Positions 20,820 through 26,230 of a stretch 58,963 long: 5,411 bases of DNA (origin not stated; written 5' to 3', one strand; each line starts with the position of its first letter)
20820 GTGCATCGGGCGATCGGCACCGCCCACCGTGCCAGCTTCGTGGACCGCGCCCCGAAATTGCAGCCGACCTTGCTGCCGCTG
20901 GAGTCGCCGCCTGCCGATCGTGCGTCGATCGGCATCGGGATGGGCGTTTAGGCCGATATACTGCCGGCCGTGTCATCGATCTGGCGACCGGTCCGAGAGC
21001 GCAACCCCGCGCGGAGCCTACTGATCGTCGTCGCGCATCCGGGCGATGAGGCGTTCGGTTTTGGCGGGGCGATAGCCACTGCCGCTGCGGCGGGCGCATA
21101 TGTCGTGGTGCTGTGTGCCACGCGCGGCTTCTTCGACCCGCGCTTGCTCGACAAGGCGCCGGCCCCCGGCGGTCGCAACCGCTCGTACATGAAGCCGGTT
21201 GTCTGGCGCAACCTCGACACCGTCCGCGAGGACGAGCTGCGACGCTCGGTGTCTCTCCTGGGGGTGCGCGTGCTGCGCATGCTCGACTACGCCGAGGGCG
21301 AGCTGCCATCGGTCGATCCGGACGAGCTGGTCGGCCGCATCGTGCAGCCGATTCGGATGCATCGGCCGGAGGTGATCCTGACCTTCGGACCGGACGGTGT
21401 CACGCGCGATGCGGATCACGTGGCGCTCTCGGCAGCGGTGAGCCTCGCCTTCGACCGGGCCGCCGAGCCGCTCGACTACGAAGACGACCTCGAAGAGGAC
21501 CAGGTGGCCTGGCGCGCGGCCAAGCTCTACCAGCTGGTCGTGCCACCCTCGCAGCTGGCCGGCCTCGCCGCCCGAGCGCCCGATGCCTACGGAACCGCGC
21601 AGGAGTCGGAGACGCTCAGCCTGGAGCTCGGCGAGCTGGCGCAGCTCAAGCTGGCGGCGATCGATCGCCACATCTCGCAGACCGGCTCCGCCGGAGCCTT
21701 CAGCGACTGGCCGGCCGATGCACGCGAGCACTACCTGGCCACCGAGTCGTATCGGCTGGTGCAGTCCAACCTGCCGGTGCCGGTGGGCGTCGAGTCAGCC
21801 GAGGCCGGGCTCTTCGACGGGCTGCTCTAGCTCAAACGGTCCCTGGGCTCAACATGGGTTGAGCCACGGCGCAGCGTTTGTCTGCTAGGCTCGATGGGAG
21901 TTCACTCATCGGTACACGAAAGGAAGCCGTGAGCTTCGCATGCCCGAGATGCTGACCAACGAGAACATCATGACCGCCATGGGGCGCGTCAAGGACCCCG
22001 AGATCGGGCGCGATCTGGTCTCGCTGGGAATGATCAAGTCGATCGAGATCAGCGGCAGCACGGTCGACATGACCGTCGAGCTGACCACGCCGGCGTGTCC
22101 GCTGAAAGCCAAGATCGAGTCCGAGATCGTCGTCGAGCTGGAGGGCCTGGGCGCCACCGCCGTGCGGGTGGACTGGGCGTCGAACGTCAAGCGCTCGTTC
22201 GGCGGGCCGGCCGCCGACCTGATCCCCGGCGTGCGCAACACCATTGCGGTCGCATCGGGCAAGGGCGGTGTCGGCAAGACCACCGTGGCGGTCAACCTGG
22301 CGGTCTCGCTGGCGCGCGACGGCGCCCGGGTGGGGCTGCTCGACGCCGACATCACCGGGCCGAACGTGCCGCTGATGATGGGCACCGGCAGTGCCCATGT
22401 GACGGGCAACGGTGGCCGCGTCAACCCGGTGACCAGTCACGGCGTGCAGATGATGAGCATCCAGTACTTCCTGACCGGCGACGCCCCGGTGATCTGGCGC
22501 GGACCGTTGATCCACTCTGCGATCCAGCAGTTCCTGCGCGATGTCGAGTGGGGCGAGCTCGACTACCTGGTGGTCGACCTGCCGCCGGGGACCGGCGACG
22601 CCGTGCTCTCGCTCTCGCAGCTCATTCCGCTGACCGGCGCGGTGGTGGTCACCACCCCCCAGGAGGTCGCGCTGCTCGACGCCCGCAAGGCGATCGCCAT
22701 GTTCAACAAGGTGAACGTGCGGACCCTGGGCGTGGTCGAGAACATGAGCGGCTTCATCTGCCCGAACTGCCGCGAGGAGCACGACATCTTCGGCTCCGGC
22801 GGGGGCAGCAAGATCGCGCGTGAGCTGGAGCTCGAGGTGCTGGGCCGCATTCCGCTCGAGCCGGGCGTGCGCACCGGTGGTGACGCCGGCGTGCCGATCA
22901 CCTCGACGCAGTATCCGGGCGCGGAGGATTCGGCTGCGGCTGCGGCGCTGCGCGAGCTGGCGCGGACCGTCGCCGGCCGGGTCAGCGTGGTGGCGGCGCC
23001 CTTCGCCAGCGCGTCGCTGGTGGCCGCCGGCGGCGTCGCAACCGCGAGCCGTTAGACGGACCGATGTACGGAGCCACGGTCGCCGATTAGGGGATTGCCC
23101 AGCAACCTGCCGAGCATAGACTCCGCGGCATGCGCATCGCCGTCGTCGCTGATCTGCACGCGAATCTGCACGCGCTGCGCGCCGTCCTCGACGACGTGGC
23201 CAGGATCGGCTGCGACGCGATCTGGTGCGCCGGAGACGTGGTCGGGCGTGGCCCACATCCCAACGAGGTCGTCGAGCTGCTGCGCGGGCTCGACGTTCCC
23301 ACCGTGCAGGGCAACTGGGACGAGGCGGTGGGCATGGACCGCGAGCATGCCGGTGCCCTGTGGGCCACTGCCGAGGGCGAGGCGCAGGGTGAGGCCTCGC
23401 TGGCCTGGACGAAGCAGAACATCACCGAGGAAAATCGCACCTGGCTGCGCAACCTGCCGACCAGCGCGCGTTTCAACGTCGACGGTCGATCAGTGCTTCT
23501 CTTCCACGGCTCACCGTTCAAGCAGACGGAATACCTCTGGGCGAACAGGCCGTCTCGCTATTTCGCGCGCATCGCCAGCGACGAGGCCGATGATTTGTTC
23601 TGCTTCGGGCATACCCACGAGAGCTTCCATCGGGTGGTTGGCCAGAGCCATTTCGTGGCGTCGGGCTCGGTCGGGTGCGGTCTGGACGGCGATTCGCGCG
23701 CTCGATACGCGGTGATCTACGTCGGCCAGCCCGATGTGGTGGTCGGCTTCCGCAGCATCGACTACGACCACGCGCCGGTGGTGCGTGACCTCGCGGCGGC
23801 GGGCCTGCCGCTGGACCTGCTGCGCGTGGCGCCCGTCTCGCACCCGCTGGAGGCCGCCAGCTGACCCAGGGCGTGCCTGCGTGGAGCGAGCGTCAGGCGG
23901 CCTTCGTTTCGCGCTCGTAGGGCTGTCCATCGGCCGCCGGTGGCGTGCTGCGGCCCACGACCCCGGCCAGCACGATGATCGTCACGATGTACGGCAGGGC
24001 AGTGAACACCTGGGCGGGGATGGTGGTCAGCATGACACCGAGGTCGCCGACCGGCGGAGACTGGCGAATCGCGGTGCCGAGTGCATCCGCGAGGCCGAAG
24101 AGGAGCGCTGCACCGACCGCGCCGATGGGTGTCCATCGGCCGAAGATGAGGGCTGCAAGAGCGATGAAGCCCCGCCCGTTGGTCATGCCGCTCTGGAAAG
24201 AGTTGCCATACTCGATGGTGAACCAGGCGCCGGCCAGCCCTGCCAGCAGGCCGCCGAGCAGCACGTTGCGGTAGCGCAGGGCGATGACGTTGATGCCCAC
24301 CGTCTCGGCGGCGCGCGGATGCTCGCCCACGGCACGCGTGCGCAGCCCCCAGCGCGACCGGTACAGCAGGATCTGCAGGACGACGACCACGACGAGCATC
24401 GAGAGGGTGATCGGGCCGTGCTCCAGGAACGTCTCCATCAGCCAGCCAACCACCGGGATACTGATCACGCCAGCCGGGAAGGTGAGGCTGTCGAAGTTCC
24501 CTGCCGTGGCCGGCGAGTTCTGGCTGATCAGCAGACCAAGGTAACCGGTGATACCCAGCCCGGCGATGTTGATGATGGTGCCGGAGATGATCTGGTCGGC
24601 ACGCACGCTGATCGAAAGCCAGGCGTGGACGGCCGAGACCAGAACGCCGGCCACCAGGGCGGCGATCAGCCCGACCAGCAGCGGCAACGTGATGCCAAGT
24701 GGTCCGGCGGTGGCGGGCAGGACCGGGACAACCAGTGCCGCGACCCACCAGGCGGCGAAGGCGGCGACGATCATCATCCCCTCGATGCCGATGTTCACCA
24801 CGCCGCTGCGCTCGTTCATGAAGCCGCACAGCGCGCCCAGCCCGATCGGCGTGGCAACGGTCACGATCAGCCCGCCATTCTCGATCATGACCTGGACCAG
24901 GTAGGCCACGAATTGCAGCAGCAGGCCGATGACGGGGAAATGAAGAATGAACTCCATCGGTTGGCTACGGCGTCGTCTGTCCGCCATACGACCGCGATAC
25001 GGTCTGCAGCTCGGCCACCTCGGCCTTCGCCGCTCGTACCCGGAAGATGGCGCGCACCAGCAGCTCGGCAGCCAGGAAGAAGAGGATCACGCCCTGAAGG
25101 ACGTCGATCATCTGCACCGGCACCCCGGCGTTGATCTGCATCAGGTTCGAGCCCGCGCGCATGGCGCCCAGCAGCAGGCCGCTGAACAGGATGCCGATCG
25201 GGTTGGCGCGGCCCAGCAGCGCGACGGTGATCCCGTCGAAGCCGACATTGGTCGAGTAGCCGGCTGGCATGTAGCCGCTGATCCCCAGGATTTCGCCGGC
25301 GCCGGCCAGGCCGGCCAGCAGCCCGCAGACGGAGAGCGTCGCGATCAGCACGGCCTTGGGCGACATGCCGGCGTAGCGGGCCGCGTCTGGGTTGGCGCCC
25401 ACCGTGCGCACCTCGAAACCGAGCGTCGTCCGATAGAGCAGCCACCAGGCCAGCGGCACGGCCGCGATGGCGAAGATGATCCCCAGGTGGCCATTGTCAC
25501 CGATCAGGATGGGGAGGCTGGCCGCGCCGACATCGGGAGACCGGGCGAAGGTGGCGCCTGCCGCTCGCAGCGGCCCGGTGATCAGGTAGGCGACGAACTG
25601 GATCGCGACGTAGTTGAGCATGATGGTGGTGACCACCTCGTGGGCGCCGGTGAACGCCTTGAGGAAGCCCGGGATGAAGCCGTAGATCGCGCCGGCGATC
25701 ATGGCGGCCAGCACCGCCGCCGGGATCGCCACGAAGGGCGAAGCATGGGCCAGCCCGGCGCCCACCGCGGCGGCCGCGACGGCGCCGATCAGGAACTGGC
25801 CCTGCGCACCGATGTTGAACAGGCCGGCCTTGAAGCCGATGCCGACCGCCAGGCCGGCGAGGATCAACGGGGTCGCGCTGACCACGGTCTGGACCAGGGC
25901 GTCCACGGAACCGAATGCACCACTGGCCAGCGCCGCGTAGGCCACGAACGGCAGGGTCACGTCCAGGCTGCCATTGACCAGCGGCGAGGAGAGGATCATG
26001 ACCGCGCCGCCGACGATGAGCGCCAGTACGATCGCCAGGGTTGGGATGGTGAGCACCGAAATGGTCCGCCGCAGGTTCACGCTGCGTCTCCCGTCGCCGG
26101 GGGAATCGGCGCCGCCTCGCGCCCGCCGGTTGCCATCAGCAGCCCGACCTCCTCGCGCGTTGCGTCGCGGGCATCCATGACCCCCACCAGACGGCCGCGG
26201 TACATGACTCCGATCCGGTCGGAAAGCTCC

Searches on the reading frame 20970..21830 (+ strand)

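Call 57: search_protein_families(library=pfam, proteins=[window:20970-21830:+], max_evalue=0.00001)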
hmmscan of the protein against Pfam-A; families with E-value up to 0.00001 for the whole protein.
window:20970-21830:+ (286 aa): 1 family
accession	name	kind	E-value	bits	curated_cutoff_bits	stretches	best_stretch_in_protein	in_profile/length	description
PF02585.22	PIG-L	-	2.1e-25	90.1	28.2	1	18-160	1-128/129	GlcNAc-PI de-N-acetylase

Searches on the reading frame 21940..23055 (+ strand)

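Call 57: search_protein_families(library=pfam, proteins=[window:21940-23055:+], max_evalue=0.00001)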
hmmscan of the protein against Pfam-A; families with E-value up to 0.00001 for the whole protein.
window:21940-23055:+ (371 aa): 6 families
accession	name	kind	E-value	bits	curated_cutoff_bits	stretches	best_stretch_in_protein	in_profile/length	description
PF10609.15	ParA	-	2.5e-98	328.8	27.1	1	98-344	2-245/246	NUBPL iron-transfer P-loop NTPase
PF01883.24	FeS_assembly_P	-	2.1e-18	66.8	23.5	1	8-75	2-69/73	Iron-sulfur cluster assembly protein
PF01656.29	CbiA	-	2.1e-15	57.2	25.4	1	102-307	1-112/125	CobQ/CobB/MinD/ParA nucleotide binding domain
PF13614.12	AAA_31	-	3.9e-11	43.7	27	1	101-139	3-41/177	AAA domain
PF02374.21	ArsA_ATPase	-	9.6e-07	28.7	24.3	0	104-137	5-38/305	Anion-transporting ATPase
PF09140.17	MipZ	-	1.1e-06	28.6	20.7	1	101-139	2-40/262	ATPase MipZ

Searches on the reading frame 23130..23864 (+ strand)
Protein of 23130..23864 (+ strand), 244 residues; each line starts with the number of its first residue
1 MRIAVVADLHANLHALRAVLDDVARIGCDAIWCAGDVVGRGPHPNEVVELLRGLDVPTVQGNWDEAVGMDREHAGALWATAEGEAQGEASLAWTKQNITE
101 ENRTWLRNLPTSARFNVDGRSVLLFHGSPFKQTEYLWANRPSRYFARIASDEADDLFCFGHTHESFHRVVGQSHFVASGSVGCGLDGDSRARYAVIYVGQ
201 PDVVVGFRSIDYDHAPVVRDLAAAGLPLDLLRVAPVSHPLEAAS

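Call 57: search_protein_families(library=pfam, proteins=[window:23130-23864:+], max_evalue=0.00001)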
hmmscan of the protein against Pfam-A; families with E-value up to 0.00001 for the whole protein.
window:23130-23864:+ (244 aa): 2 families
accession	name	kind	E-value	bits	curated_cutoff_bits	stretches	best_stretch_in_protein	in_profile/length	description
PF12850.12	Metallophos_2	-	2.2e-26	93.1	27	1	1-197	1-150/154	Calcineurin-like phosphoesterase superfamily domain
PF00149.33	Metallophos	-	2.2e-15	58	21.5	1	1-164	1-190/191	Calcineurin-like phosphoesterase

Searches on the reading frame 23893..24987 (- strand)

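Call 57: search_protein_families(library=pfam, proteins=[window:23893-24987:-], max_evalue=0.00001)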
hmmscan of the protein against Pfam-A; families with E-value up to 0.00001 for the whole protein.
window:23893-24987:- (364 aa): 1 family
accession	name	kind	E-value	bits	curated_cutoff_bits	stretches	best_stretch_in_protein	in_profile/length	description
PF02653.21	BPD_transp_2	-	4.4e-41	141.2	26.8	1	41-340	5-269/269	Branched-chain amino acid transport system / permease component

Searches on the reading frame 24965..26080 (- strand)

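Call 58: search_protein_families(library=pfam, proteins=[window:24965-26080:-], max_evalue=0.00001)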
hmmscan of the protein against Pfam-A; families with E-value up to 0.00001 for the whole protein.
window:24965-26080:- (371 aa): 1 family
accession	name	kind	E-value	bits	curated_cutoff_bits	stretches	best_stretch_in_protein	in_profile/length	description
PF02653.21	BPD_transp_2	-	1.2e-42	146.3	26.8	1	63-336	3-268/269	Branched-chain amino acid transport system / permease component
